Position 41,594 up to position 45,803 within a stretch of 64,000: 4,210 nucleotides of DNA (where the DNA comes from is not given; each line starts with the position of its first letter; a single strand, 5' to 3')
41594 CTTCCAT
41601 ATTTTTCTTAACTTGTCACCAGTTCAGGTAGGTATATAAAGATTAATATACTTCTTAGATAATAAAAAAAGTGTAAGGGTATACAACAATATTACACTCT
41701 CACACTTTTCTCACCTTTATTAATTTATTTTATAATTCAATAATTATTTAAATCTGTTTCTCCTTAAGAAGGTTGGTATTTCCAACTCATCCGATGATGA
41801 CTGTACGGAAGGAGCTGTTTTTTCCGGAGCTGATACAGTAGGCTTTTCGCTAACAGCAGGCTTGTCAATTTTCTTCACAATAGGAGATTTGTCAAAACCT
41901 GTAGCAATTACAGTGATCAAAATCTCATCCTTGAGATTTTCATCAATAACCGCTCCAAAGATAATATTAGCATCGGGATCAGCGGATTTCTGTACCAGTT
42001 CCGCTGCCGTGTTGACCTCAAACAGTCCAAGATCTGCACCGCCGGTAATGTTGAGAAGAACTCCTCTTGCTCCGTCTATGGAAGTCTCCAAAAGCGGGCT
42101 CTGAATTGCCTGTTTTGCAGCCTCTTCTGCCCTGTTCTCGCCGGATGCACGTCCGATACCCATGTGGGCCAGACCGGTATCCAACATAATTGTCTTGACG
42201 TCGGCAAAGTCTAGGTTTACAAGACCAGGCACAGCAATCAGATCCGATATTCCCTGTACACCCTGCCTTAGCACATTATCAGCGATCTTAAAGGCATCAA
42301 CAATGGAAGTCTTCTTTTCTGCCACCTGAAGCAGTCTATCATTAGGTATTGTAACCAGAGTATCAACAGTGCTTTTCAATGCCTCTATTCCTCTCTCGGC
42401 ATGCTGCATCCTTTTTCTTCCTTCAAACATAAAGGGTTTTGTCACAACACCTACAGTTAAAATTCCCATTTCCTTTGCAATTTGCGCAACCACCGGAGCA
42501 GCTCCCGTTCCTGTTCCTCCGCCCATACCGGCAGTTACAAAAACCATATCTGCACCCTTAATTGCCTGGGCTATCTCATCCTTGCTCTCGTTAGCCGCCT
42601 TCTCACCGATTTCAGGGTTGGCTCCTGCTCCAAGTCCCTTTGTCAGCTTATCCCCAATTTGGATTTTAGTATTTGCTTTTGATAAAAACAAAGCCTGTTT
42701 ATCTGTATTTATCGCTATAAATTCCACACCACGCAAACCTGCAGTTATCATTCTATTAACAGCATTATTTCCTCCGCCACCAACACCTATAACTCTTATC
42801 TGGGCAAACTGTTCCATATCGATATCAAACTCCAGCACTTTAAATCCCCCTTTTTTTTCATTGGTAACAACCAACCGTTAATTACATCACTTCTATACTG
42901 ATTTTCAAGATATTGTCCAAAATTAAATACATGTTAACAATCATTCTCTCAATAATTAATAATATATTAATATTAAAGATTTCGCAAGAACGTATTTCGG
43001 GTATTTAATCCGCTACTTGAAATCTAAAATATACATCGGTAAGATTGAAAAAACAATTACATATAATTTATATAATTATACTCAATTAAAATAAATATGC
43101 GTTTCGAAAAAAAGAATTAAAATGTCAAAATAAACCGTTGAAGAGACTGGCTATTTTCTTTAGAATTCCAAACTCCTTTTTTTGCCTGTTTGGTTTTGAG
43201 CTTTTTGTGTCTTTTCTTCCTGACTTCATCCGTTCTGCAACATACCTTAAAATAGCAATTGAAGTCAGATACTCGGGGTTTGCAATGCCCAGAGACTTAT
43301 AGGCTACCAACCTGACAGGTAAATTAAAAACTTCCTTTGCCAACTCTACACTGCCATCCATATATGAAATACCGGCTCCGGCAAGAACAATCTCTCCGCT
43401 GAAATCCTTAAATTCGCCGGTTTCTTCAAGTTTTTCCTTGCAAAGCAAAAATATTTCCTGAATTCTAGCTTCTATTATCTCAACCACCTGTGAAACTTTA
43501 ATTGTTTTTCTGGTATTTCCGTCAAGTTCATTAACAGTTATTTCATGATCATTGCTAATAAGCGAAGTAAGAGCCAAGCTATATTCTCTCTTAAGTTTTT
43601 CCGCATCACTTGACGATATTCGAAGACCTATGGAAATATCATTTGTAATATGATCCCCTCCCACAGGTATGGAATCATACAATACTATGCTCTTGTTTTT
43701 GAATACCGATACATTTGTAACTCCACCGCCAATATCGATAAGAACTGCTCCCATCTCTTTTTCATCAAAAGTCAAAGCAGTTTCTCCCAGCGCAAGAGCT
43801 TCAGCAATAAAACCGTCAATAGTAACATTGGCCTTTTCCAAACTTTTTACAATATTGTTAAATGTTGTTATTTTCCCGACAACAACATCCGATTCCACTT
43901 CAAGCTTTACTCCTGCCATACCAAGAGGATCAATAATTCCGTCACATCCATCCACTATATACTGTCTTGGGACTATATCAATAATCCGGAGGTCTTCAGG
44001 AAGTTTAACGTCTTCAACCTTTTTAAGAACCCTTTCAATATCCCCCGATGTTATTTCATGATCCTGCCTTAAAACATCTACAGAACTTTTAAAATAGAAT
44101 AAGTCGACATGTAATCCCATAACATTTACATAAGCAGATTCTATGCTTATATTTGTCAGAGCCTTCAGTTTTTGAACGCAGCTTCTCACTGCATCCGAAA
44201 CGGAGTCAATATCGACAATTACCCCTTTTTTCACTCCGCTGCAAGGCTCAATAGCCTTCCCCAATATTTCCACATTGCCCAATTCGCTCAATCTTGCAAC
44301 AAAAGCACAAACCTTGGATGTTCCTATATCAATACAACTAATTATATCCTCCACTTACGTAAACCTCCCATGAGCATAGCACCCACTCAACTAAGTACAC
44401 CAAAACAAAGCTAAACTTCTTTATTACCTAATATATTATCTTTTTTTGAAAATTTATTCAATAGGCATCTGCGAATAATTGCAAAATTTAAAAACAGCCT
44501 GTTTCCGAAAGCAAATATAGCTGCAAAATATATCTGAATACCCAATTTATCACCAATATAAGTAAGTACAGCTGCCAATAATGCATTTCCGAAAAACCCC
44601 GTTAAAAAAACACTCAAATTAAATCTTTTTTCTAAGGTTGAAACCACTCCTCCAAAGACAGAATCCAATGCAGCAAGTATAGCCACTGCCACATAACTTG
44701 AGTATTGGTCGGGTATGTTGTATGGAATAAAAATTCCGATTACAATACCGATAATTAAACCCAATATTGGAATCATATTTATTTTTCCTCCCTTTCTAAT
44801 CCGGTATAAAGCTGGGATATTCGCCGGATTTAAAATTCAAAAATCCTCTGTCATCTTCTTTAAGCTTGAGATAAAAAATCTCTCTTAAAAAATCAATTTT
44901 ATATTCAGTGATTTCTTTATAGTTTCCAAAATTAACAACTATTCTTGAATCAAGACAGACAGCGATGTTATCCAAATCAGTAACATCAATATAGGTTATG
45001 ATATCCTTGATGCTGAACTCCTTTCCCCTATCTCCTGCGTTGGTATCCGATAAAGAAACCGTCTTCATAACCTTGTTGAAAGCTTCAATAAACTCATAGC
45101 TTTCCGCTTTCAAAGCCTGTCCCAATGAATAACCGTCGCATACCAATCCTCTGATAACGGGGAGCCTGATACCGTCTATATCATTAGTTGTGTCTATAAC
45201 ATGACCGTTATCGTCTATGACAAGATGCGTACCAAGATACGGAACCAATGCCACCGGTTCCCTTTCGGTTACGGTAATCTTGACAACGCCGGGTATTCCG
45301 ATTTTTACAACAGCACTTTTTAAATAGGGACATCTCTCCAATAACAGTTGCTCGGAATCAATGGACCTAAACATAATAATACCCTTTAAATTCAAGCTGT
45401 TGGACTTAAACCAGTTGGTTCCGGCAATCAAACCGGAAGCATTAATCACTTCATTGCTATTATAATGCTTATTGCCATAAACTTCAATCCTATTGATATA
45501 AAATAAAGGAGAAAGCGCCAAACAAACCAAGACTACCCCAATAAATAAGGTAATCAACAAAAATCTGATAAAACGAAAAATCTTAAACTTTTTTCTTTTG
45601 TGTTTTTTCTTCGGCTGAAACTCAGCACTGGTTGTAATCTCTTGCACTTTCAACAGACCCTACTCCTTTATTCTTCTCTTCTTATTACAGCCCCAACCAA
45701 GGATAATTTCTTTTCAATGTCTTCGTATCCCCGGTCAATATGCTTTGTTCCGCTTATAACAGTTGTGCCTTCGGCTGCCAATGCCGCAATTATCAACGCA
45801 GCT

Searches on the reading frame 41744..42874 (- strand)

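Call 15: search_protein_families(library=pfam, proteins=[window:41744-42874:-])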
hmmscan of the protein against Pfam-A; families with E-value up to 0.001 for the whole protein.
window:41744-42874:- (376 aa): 2 families
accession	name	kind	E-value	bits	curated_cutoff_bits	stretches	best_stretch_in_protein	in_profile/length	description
PF00091.31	Tubulin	-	7.6e-53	180.1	33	1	25-185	1-189/190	Tubulin/FtsZ family, GTPase domain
PF12327.13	FtsZ_C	-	2.7e-39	133.8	27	1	234-328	1-95/95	FtsZ family, C-terminal domain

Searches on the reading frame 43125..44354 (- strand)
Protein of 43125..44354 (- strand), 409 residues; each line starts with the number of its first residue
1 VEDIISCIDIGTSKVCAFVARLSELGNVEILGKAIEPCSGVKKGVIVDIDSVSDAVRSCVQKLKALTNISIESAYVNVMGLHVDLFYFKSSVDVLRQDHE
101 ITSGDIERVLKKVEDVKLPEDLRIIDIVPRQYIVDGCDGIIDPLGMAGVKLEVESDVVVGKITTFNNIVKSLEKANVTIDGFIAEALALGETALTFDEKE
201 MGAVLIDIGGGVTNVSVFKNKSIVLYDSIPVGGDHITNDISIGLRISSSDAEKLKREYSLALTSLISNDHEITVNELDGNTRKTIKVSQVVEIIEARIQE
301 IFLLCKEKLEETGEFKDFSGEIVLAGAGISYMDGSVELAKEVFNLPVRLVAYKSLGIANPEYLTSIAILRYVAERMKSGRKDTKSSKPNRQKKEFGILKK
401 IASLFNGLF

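Call 47: search_protein_families(library=pfam, proteins=[window:43125-44354:-], max_evalue=0.00001)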
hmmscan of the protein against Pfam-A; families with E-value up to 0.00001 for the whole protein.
window:43125-44354:- (409 aa): 4 families
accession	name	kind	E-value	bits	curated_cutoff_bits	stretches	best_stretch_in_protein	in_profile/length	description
PF14450.12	FtsA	-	1.4e-35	122.8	31.8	1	204-367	1-127/127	Cell division protein FtsA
PF02491.25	SHS2_FTSA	-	7.7e-21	74.7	25.4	1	81-158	2-78/79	SHS2 domain inserted in FTSA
PF06723.19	MreB_Mbl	-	8.5e-14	51.6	27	1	199-350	143-304/327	MreB/Mbl protein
PF11104.14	PilM_2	-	4.9e-07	29.4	27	0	177-260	155-239/340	Type IV pilus assembly protein PilM;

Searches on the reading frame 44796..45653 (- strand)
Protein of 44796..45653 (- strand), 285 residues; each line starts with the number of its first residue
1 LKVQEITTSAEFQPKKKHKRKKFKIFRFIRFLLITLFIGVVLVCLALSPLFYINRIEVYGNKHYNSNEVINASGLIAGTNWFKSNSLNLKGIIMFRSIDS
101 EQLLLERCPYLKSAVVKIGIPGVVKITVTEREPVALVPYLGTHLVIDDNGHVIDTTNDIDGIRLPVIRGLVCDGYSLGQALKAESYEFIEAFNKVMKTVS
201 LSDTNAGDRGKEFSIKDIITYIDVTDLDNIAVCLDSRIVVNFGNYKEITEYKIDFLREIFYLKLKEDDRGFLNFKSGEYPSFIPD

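Call 47: search_protein_families(library=pfam, proteins=[window:44796-45653:-], max_evalue=0.00001)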
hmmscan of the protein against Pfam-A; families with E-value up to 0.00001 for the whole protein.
window:44796-45653:- (285 aa): 1 family
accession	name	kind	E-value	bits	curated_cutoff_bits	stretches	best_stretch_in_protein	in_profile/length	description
PF08478.15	POTRA_1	-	2.9e-08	34.3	23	1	53-131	3-69/69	POTRA domain, FtsQ-type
